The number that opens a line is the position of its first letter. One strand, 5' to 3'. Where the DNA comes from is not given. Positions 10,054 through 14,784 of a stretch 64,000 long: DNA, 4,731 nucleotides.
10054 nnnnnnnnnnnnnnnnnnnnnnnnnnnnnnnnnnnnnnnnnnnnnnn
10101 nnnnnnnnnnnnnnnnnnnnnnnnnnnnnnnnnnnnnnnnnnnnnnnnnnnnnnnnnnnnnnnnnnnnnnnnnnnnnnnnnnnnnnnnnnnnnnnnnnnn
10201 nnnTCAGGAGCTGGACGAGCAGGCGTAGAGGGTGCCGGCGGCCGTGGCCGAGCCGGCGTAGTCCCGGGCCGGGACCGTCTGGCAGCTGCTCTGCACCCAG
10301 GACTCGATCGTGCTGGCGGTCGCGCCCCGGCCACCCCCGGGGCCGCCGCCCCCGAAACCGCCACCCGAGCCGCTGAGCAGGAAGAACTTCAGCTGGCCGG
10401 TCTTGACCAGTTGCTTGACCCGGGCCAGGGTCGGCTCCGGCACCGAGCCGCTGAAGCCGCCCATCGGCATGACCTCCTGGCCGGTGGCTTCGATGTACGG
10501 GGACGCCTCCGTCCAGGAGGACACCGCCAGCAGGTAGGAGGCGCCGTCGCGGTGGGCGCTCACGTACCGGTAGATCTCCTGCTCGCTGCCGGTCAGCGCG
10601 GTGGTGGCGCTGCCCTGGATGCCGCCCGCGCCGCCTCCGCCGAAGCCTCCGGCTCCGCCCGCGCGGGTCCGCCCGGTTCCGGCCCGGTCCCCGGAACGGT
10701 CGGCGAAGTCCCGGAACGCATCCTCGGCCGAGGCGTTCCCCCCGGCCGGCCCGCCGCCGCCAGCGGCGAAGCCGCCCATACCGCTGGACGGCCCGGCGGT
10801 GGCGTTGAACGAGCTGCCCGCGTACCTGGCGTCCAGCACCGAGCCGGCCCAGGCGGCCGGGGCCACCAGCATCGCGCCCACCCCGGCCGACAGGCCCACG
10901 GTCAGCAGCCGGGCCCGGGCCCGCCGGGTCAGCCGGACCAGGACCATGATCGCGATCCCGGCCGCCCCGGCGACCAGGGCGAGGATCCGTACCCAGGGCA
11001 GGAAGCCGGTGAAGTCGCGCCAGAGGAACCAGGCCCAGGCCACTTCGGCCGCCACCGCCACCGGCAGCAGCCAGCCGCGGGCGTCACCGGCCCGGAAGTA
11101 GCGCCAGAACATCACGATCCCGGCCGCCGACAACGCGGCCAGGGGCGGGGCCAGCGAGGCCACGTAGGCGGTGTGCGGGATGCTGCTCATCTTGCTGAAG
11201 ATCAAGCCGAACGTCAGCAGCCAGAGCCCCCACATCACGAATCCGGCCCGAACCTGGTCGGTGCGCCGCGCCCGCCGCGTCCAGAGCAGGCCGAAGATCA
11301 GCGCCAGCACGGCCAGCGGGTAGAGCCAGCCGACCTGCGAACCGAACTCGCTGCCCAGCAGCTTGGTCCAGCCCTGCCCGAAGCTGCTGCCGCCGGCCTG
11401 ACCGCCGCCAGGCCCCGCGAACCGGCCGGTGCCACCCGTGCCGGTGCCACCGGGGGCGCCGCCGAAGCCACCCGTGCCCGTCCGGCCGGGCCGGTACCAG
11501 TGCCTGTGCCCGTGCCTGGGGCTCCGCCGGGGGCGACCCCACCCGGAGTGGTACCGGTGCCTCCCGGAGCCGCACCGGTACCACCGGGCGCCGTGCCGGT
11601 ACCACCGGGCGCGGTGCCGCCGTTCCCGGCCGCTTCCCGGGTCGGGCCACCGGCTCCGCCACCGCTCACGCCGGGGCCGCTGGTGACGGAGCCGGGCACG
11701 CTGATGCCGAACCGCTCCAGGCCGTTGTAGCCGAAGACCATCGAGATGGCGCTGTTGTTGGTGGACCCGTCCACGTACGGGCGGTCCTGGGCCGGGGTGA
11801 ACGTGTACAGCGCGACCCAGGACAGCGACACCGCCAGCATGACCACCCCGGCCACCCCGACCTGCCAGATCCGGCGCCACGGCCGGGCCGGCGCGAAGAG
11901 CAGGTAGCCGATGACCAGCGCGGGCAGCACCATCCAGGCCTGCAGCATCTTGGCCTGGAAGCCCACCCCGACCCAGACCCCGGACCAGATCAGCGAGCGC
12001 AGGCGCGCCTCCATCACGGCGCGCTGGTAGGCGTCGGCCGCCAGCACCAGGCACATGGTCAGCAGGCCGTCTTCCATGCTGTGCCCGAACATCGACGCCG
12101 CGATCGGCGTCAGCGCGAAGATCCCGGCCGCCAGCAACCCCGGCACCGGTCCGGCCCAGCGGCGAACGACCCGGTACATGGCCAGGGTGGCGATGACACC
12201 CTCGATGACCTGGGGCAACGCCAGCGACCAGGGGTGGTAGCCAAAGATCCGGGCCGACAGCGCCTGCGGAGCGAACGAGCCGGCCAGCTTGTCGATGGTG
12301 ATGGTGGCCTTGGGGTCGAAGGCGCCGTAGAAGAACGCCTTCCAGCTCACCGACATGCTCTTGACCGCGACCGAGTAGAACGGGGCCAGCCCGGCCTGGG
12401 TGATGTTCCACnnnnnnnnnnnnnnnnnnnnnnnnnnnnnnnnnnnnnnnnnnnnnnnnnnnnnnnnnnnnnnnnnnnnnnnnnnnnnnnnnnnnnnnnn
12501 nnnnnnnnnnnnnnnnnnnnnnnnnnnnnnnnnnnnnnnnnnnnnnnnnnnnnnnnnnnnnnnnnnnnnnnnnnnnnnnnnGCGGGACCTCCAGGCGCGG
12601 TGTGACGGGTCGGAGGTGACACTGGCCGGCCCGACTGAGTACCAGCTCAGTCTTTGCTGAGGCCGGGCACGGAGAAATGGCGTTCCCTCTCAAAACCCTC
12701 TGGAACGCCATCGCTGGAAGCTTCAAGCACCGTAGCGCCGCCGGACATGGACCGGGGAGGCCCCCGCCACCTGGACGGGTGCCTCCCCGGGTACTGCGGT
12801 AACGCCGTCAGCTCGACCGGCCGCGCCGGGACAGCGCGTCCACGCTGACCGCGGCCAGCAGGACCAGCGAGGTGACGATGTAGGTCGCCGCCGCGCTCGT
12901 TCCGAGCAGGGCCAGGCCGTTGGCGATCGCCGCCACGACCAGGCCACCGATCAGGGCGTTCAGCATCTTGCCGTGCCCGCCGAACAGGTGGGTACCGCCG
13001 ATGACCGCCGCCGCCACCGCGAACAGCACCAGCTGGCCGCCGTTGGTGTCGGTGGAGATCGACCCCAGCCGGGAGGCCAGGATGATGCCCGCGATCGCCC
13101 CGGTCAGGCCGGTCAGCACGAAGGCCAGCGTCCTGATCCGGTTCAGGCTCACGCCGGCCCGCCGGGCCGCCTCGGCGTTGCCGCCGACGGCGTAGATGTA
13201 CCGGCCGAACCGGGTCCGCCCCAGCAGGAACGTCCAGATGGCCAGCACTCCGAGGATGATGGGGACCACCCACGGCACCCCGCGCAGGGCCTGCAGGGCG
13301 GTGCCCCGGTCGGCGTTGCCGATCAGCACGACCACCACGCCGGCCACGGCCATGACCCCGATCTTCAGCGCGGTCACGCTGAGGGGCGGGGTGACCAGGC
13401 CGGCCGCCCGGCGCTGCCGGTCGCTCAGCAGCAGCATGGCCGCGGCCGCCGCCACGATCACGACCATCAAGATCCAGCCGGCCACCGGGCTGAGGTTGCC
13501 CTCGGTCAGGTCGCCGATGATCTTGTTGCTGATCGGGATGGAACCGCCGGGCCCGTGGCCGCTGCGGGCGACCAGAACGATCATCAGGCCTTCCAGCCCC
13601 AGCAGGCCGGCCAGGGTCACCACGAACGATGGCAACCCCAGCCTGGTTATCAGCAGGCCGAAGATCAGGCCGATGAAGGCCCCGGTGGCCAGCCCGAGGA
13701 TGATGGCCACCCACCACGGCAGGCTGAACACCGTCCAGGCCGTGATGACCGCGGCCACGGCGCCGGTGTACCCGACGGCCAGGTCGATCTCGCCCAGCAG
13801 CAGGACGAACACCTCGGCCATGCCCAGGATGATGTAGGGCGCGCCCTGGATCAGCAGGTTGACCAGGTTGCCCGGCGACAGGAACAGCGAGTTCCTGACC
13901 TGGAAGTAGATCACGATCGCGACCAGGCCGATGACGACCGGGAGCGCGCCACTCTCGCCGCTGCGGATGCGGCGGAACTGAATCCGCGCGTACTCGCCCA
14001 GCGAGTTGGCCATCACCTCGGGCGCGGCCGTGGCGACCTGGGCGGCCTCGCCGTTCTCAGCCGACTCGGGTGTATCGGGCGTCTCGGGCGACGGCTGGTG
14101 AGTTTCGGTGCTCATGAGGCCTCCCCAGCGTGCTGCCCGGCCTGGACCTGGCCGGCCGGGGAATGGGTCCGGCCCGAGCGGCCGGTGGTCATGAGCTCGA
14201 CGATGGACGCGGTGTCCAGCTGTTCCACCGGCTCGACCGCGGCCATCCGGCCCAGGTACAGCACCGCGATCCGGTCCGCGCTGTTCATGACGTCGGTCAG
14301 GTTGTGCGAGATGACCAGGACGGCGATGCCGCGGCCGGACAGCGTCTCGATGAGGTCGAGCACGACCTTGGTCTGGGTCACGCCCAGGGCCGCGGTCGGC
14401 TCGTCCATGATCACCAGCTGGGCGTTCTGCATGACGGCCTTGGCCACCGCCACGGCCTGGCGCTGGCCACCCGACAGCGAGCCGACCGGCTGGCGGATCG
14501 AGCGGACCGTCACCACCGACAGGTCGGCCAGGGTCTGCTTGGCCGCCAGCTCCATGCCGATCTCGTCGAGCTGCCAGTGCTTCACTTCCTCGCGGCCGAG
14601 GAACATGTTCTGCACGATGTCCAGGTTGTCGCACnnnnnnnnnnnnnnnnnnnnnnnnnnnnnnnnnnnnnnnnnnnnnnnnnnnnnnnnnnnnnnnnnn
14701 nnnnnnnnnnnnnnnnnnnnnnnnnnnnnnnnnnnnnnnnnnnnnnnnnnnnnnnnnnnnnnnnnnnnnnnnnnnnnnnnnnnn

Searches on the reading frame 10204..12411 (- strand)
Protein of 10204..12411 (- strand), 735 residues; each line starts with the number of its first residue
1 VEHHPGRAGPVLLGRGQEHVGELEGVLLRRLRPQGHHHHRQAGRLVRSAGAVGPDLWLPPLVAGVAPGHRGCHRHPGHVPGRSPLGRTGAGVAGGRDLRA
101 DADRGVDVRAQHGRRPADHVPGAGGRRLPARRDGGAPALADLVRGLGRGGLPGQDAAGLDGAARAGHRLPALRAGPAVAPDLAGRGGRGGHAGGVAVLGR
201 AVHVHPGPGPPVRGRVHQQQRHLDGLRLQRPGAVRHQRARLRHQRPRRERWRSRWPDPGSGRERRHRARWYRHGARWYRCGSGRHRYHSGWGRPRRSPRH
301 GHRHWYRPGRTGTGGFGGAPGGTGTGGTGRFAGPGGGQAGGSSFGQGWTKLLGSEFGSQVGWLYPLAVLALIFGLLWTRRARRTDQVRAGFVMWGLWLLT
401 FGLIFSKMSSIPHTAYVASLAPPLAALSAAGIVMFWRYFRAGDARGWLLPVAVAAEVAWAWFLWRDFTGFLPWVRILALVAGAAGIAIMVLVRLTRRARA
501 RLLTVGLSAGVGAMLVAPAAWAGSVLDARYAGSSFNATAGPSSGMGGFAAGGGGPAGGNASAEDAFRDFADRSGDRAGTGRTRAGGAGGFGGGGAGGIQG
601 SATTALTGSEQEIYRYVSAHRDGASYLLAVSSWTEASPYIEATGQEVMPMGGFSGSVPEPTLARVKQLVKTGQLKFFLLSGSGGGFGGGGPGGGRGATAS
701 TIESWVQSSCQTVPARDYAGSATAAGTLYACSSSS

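Call 8: search_protein_families(library=pfam, proteins=[window:10204-12411:-], max_evalue=0.001)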
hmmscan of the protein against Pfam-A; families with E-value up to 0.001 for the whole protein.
window:10204-12411:- (735 aa): 1 family
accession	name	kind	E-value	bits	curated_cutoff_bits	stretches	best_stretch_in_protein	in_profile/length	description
PF24878.1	YkcB_C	-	4.3e-26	91.1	27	1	614-708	2-84/85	Putative mannosyltransferase YkcB-like, C-terminal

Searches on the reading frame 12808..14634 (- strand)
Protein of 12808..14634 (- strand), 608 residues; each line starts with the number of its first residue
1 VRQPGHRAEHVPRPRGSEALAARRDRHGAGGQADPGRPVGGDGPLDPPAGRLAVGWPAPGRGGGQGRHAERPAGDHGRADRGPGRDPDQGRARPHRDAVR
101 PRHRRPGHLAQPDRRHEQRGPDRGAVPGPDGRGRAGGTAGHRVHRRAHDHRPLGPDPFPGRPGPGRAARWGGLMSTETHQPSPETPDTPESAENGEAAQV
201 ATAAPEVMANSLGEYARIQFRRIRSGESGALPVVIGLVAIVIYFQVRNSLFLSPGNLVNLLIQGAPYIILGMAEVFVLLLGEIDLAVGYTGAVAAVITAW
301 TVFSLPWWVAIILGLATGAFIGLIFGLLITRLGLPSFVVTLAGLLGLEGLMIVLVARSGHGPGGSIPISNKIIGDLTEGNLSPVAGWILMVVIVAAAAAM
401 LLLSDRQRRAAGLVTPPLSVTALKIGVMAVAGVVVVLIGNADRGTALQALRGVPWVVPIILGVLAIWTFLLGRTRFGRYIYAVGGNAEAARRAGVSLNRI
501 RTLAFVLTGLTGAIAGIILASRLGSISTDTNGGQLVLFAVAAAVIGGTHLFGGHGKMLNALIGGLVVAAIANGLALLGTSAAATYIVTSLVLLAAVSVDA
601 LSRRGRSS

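Call 8: search_protein_families(library=pfam, proteins=[window:12808-14634:-], max_evalue=0.001)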
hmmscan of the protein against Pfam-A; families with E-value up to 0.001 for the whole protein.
window:12808-14634:- (608 aa): 1 family
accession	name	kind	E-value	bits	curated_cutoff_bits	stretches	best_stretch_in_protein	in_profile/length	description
PF02653.21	BPD_transp_2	-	2.7e-30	105.9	26.8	1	256-596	1-269/269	Branched-chain amino acid transport system / permease component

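Call 11: search_protein_families(library=ncbifam, proteins=[window:12808-14634:-], max_evalue=0.00001)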
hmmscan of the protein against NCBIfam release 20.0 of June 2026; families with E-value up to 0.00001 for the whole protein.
window:12808-14634:- (608 aa): 9 families
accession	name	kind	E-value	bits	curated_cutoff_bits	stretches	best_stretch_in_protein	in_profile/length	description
NF040906.3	GguB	equivalog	1.7e-60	205.2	450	1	233-604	7-374/375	multiple monosaccharide ABC transporter permease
NF007067.0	PRK09512.1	equivalog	5.5e-38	130.9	398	2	451-600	170-318/321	ribose ABC transporter permease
NF008441.0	PRK11285.1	equivalog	1.7e-37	129.3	378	2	449-606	174-330/333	L-arabinose ABC transporter permease AraH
NF007252.0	PRK09699.1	equivalog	4.7e-36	124.7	396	2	451-601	174-323/326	D-allose ABC transporter permease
NF011961.0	PRK15432.1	equivalog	1.2e-27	97.1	388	1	459-600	165-305/344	autoinducer 2 ABC transporter permease LsrC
NF008630.0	PRK11618.1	equivalog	1.9e-26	93.1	363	2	456-598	166-308/331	galactofuranose ABC transporter, permease protein YjfF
NF007014.0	PRK09478.1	equivalog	2.6e-26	92.7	386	1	459-601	190-330/336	galactose/methyl galactoside ABC transporter permease MglC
NF041862.1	YtfT_transport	equivalog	2.3e-17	63.1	535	1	457-598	182-323/339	galactofuranose ABC transporter, ATP-binding protein YtfT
NF011612.1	PRK15038.1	equivalog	4.9e-17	62.1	500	1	450-596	157-302/322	autoinducer 2 ABC transporter permease LsrD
